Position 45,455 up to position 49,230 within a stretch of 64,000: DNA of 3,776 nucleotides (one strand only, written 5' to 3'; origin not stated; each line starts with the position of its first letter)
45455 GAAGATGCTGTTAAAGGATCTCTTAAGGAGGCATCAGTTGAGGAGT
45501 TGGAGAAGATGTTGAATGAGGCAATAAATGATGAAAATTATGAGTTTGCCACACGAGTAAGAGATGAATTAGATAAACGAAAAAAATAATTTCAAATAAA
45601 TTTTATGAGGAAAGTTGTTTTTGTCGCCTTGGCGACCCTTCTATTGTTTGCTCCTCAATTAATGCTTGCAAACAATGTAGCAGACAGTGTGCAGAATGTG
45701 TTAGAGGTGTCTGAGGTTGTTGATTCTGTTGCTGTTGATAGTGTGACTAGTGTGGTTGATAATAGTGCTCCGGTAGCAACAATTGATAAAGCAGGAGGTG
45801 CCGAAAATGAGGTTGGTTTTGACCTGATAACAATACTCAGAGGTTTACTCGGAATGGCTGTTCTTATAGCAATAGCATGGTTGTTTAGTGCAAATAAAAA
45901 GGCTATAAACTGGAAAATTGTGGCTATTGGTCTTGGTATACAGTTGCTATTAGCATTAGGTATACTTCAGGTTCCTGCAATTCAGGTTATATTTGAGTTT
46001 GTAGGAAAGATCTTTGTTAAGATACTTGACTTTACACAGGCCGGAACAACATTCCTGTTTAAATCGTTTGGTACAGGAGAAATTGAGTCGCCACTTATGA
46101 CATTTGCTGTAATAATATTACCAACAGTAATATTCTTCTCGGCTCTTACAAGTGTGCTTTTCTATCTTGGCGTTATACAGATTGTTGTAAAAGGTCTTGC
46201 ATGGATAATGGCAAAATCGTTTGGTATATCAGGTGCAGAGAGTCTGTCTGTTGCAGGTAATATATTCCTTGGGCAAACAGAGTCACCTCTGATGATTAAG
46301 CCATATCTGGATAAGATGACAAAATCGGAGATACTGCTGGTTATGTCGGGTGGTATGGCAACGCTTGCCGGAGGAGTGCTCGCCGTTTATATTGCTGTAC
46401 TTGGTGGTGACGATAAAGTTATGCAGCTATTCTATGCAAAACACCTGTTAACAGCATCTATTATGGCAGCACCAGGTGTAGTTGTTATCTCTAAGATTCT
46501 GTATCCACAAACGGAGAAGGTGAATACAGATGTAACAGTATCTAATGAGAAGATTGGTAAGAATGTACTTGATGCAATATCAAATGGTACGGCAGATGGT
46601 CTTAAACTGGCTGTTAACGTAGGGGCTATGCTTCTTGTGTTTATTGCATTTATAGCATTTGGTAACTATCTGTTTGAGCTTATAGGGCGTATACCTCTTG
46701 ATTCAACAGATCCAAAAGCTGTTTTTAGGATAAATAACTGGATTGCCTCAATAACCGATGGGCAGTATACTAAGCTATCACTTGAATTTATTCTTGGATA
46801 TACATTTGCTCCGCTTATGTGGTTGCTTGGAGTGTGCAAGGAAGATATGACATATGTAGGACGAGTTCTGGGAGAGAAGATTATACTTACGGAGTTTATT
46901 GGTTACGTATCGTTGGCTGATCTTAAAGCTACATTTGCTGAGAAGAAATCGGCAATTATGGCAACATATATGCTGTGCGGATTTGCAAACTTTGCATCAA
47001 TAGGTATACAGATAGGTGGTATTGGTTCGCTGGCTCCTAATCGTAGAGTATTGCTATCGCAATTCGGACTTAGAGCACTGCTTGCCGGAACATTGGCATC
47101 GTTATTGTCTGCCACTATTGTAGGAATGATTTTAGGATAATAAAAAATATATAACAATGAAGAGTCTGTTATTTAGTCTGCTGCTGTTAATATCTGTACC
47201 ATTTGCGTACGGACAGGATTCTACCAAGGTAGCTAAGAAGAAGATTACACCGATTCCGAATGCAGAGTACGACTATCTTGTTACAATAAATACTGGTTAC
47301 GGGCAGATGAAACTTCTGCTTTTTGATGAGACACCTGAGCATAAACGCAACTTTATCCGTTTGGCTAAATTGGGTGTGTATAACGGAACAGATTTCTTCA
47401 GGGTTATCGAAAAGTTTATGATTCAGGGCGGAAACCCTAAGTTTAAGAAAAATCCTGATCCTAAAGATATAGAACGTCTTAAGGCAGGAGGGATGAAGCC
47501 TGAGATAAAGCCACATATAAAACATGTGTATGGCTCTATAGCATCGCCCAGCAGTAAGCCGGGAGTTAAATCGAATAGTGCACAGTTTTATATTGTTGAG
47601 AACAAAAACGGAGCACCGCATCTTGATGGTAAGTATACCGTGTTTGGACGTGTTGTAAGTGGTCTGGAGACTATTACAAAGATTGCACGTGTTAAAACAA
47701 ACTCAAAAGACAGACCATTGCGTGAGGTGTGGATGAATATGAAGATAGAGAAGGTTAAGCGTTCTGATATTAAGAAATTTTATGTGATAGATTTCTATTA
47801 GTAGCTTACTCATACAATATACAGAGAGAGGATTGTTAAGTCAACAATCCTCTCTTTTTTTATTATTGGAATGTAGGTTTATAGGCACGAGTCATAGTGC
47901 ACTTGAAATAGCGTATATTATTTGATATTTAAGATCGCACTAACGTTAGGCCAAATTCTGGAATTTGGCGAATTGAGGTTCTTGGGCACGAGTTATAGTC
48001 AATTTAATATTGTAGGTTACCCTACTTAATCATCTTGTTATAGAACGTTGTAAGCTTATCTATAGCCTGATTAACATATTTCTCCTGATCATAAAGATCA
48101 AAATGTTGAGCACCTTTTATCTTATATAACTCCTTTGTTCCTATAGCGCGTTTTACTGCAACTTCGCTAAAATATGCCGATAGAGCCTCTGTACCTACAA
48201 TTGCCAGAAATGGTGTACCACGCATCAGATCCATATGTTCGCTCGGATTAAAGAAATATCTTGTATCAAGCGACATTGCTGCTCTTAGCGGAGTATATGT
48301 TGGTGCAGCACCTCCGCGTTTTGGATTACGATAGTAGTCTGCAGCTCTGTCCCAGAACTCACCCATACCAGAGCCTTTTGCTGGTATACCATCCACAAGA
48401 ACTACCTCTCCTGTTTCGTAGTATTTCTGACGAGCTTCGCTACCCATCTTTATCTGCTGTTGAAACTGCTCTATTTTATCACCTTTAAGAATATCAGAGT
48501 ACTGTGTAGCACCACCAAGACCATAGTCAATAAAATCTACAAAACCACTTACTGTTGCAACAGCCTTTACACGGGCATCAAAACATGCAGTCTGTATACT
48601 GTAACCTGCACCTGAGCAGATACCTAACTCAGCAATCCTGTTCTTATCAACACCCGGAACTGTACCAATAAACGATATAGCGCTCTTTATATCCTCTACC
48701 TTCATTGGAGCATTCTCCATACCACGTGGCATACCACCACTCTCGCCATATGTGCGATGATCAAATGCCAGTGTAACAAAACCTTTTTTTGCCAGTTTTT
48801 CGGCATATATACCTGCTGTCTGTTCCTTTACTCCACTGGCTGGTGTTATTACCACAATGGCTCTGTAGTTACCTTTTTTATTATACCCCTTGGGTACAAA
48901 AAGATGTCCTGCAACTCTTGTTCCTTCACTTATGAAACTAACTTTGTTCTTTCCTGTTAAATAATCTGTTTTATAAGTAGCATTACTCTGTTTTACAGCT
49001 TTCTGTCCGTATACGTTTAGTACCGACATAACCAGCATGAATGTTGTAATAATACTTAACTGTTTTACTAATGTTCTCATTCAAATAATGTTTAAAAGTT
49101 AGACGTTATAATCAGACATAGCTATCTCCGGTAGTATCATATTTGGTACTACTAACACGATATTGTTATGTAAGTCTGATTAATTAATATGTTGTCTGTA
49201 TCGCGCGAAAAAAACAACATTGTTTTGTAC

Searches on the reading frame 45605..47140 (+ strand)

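Call 3: search_protein_families(library=pfam, proteins=[window:45605-47140:+], max_evalue=0.01)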
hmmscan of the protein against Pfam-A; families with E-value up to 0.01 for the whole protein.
window:45605-47140:+ (511 aa): 4 families
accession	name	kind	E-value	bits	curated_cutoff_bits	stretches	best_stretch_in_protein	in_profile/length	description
PF07662.18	Nucleos_tra2_C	-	8.6e-71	238.4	32.3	1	280-507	1-213/213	Na+ dependent nucleoside transporter C-terminus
PF01773.25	Nucleos_tra2_N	-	1.6e-24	86.6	27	1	82-154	1-73/74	Na+ dependent nucleoside transporter N-terminus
PF07670.19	Gate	-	1.3e-16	61.4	29.6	1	169-267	2-102/104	Nucleoside recognition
PF06624.17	RAMP4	-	0.0058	17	24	0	337-362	34-59/60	Ribosome associated membrane protein RAMP4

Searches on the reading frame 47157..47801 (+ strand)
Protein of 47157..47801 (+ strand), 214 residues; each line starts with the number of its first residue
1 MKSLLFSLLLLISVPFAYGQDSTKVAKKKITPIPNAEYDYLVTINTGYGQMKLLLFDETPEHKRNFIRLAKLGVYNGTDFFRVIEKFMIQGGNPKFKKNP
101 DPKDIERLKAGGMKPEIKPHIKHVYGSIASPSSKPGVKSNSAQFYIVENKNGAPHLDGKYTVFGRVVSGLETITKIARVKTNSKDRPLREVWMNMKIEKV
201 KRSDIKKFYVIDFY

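Call 6: search_protein_families(library=pfam, proteins=[window:47157-47801:+], max_evalue=0.001)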
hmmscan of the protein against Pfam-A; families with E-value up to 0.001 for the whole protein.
window:47157-47801:+ (214 aa): 1 family
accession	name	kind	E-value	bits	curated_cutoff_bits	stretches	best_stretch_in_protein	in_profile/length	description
PF00160.26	Pro_isomerase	-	1.6e-39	136.1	21.7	1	42-193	2-154/159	Cyclophilin type peptidyl-prolyl cis-trans isomerase/CLD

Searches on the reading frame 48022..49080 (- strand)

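Call 7: search_protein_families(library=pfam, proteins=[window:48022-49080:-], max_evalue=0.001)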
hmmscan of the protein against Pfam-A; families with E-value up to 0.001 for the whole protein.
window:48022-49080:- (352 aa): 4 families
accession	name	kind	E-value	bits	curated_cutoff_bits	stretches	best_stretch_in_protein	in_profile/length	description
PF02129.25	Peptidase_S15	-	4.1e-09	36.9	23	1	53-222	2-173/262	X-Pro dipeptidyl-peptidase (S15 family)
PF01738.24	DLH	-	1.4e-07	31.8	21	1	66-179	11-129/217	Dienelactone hydrolase family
PF20434.5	BD-FAE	-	3.6e-05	23.8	26.8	1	67-161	8-103/215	BD-FAE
PF12146.15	Hydrolase_4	-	0.0001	22.1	27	1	73-180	4-110/239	Serine aminopeptidase, S33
